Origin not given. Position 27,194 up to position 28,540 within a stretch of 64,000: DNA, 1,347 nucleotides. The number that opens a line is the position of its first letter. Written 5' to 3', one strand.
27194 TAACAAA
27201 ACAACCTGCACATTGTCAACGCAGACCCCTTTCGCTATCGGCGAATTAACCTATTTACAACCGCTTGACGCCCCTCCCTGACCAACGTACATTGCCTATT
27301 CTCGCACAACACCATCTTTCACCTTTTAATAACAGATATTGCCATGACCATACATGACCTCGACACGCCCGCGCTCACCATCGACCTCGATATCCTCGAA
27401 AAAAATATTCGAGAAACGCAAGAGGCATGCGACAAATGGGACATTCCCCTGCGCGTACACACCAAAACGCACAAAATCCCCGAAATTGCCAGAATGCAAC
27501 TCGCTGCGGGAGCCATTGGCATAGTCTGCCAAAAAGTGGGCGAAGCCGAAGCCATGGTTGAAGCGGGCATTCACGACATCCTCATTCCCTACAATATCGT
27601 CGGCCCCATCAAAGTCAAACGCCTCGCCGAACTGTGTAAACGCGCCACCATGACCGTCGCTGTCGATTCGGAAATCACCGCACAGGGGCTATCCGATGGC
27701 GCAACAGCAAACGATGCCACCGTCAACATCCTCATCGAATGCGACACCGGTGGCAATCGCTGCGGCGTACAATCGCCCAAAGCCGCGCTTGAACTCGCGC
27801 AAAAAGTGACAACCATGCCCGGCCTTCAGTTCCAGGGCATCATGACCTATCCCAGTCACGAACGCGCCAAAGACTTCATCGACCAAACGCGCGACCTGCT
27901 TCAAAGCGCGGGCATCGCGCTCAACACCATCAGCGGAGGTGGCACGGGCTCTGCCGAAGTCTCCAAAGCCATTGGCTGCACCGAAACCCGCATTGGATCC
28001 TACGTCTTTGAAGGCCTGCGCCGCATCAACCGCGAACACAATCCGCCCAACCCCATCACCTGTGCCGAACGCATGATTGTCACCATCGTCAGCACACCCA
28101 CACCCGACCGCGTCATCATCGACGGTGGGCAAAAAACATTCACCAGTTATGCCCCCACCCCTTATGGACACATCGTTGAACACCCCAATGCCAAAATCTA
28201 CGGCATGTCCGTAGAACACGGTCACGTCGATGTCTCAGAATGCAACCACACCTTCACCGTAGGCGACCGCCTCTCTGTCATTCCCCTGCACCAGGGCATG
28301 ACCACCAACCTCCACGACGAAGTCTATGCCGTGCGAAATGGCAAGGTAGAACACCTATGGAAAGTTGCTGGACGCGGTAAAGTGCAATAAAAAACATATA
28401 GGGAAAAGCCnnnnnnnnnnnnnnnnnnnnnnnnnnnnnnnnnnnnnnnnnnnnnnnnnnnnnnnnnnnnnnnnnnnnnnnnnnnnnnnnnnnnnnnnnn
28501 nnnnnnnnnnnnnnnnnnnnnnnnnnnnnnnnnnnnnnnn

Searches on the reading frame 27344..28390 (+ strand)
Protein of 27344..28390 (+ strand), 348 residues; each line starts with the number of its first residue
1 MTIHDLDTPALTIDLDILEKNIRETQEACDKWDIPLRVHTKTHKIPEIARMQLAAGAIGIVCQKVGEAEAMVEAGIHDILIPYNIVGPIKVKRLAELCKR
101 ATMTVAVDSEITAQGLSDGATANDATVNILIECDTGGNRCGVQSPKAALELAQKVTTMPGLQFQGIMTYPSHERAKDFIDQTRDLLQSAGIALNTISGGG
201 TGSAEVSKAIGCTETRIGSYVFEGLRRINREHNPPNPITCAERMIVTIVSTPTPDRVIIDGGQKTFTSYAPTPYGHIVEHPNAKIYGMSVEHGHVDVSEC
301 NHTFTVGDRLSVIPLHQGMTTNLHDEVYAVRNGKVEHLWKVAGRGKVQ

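Call 53: search_protein_families(library=pfam, proteins=[window:27344-28390:+], max_evalue=0.001)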
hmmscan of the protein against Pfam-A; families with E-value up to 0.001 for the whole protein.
window:27344-28390:+ (348 aa): 2 families
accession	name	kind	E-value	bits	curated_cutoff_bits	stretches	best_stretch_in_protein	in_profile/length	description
PF01168.26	Ala_racemase_N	-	5e-25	89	24.1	1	13-222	1-216/220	Alanine racemase, N-terminal domain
PF14031.13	D-ser_dehydrat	-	1.4e-14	54.9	22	1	243-330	3-97/97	Putative serine dehydratase domain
